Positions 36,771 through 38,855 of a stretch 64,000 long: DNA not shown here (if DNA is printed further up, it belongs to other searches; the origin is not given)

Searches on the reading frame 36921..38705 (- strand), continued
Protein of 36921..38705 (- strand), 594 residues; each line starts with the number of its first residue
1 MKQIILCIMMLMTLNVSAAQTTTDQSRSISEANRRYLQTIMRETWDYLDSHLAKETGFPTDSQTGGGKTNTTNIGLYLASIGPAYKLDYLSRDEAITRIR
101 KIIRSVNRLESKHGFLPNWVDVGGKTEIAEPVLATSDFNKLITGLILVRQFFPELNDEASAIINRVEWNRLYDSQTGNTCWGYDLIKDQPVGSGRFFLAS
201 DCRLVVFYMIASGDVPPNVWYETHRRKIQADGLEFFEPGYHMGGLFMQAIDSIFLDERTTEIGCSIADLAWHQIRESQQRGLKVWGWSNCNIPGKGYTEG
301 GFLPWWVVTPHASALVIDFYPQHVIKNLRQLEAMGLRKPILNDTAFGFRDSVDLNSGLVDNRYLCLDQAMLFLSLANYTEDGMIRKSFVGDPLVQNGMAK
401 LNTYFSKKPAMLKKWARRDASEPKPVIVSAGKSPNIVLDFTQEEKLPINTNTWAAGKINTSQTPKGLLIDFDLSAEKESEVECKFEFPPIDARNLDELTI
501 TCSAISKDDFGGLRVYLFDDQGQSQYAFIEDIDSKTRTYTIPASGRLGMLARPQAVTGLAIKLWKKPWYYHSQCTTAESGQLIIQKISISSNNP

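Call 43: search_solved_structures(query=A2, max_evalue=0.01, show_alignments=2)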
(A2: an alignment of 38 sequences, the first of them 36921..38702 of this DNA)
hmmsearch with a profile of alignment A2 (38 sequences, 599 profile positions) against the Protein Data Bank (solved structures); distinct sequences matched with E-value up to 0.01: 10.
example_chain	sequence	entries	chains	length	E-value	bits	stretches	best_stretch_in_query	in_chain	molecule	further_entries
8wy1_A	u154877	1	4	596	5.2e-38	134.1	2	157-409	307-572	Glycosyltransferase 36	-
8rf9_A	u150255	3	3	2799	4.6e-34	121.1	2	150-410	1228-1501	Cyclic beta 1-2 glucan synthetase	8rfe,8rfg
8rf0_A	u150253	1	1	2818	4.7e-34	121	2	150-410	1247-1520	Cyclic beta-(1,2)-glucan synthase NdvB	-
4gl3_A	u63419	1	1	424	4.7e-18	68.2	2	308-406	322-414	putative glucoamylase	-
3eu8_A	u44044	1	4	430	9e-17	64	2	287-409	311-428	putative glucoamylase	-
4qt9_A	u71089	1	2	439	8.8e-15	57.4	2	308-411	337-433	putative glucoamylase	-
5z06_A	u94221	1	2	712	1.1e-13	53.8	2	22-185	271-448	BDI_3064 protein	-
5gzh_A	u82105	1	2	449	2.3e-13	52.7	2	77-184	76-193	Endo-beta-1,2-glucanase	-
5gzk_A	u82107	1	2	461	2.7e-13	52.5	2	77-184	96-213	Uncharacterized protein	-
8xuj_A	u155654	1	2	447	5.7e-13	51.4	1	55-375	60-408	Membrane protein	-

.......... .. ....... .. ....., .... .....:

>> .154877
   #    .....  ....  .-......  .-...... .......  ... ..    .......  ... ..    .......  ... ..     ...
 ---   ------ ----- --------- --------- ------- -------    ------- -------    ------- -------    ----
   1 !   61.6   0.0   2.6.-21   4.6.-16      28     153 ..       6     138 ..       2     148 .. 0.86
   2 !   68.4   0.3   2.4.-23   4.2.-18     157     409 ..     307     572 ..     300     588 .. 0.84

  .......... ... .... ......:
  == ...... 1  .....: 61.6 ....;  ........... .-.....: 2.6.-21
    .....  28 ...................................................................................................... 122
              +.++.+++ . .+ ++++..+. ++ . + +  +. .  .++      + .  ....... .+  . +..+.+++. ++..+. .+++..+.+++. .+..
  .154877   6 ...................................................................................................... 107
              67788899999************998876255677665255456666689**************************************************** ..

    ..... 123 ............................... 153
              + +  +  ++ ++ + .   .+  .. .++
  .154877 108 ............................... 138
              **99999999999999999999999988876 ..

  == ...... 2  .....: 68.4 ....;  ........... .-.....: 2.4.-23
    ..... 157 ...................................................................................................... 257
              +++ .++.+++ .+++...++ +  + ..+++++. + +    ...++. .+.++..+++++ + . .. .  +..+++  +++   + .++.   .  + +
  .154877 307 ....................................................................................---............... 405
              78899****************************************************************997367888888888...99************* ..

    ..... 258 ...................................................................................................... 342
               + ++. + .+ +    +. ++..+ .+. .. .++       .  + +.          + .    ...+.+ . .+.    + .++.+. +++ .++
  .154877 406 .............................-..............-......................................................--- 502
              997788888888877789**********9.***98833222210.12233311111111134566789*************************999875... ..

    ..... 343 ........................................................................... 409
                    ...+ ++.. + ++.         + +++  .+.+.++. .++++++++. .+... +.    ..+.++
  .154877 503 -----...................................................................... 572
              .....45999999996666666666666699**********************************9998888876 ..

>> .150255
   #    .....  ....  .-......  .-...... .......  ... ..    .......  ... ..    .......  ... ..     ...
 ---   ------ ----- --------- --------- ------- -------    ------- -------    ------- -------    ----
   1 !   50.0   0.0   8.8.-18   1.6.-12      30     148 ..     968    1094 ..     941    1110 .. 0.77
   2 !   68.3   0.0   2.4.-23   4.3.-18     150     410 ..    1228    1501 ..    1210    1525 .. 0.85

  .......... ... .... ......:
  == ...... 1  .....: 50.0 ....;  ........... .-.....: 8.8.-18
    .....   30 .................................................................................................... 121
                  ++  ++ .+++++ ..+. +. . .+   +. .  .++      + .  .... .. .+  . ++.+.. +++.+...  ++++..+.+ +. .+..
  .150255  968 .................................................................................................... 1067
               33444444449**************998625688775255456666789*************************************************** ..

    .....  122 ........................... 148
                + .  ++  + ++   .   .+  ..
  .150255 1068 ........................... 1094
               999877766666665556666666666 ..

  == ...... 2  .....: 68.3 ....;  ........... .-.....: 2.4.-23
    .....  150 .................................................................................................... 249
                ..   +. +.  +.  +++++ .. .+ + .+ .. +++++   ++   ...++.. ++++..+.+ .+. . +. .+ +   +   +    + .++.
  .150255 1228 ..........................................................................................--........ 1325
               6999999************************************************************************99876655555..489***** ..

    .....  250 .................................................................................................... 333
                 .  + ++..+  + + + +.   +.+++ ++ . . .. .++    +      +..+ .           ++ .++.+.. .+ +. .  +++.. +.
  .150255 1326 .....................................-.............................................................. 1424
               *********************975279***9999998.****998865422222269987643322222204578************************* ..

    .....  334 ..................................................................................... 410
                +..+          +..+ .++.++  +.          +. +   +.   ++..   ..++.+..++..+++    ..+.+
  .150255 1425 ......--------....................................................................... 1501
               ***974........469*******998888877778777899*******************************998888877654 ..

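Call 71: predict_structure(alignment_id=A2)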
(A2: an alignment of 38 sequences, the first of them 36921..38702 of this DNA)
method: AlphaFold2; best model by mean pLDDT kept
length: 593 residues; sequences in the alignment: 38
mean_pLDDT: 91.9   pTM: 0.90
mean pLDDT of the five models: 91.9, 91.8, 91.3, 90.7, 90.6
residues with pLDDT >= 90: 476; 70-90: 91; 50-70: 14; < 50: 12
segments of 3 or more residues with pLDDT < 50: 16-25
pLDDT, mean of each block of 10 residues (from residue 1): 79 50 61 97 96 96 89 98 98 98 97 94 90 93 99 98 97 94 95 92 96 95 94 92 90 94 96 92 93 86 93 97 98 94 90 95 96 97 97 96 83 95 76 84 84 96 96 95 92 91 96 96 95 97 91 94 93 96 93 54
secondary structure, 60 per line:
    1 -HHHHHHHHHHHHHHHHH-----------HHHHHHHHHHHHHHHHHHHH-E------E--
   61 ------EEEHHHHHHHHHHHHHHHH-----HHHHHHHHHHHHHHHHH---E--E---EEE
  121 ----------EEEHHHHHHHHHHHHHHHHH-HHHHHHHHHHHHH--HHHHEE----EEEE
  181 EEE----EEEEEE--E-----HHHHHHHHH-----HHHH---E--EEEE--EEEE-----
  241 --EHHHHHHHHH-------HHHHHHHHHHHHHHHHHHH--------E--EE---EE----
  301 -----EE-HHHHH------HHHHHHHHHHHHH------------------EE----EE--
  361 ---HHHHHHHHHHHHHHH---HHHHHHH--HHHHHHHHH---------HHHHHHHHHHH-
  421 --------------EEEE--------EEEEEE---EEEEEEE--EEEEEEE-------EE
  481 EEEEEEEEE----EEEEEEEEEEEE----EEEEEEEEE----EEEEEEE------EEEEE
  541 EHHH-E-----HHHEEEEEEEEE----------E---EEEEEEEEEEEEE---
elements in order: H2-18 H30-49 E67-69 H70-85 H91-107 E118-120 E131-133 H134-150 H152-164 H167-170 E177-183 E188-193 H202-210 H216-219 E226-229 E232-235 H244-252 H260-278 H309-313 H320-332 H364-378 H382-388 H391-399 H409-419 E435-438 E447-452 E456-462 E465-471 E479-489 E494-505 E510-518 E523-529 E536-541 E555-563 E578-590

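Call 76: fold_search(model_id=the predicted structure, library=pdb)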
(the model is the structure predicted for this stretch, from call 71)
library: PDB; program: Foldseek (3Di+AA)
matches with E <= 10: 1565; with E <= 0.001: 148
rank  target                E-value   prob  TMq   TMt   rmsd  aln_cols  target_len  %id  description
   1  8rfe_A                3.2e-19  1.00  0.57  0.13  20.5       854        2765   14  CgsiGP2 sample in nanodisc (released 2024-03-20)
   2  8rf9                  3.5e-18  1.00  0.56  0.13  19.3       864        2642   14  CgsiGP1 sample in nanodisc (released 2024-03-20)
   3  4qt9_A                1.5e-17  1.00  0.53  0.74   4.1       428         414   20  Crystal structure of a putative glucoamylase (BACCAC_03554) from Bacteroides caccae ATCC 43185 at 2.05 A resolution (released 2014-08-06)
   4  4qt9_B                1.6e-17  1.00  0.53  0.74   4.0       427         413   19  Crystal structure of a putative glucoamylase (BACCAC_03554) from Bacteroides caccae ATCC 43185 at 2.05 A resolution (released 2014-08-06)
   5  8rf0_A                1.6e-17  1.00  0.56  0.13  19.0       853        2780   14  WT-CGS sample in nanodisc (released 2024-03-20)
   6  8wy1_A                2.4e-17  1.00  0.54  0.56   9.2       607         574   15  The structure of cyclization domain in cyclic beta-1,2-glucan synthase from Thermoanaerobacter italicus (released 2024-02-14)
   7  3eu8_A                4.9e-17  1.00  0.53  0.73   4.7       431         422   20  Crystal structure of putative glucoamylase (YP_210071.1) from Bacteroides fragilis NCTC 9343 at 2.12 A resolution (released 2008-10-21)
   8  8wy1_B                7.6e-17  1.00  0.56  0.58   6.9       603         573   15  The structure of cyclization domain in cyclic beta-1,2-glucan synthase from Thermoanaerobacter italicus (released 2024-02-14)
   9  5gzk_A                4.4e-16  1.00  0.53  0.73   4.3       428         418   18  Endo-beta-1,2-glucanase from Chitinophaga pinensis - sophorotriose and glucose complex (released 2017-03-15)
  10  4gl3                  1.5e-15  1.00  0.55  0.77   3.6       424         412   19  Crystal structure of a putative glucoamylase (BACUNI_03963) from Bacteroides uniformis ATCC 8492 at 2.01 A resolution (released 2012-08-29)
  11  5gzh_A                1.6e-15  1.00  0.53  0.72   4.0       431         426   18  Endo-beta-1,2-glucanase from Chitinophaga pinensis - ligand free form (released 2017-03-15)
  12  8xuj_A                3.7e-15  1.00  0.50  0.68   5.3       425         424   18  Structure of beta-1,2-glucanase from Endozoicomonas elysicola (EeSGL1, ligand-free) (released 2025-01-22)
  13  8xuj_B                3.5e-14  1.00  0.51  0.69   5.6       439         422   20  Structure of beta-1,2-glucanase from Endozoicomonas elysicola (EeSGL1, ligand-free) (released 2025-01-22)
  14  8xul_A                5.5e-13  1.00  0.52  0.68   4.3       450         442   16  Structure of beta-1,2-glucanase from Xanthomonas campestris pv. campestris (beta-1,2-glucoheptasaccharide complex)-E23 (released 2025-01-22)
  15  5z06_B                3.4e-12  1.00  0.53  0.45   3.7       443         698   16  Crystal structure of beta-1,2-glucanase from Parabacteroides distasonis (released 2018-05-30)
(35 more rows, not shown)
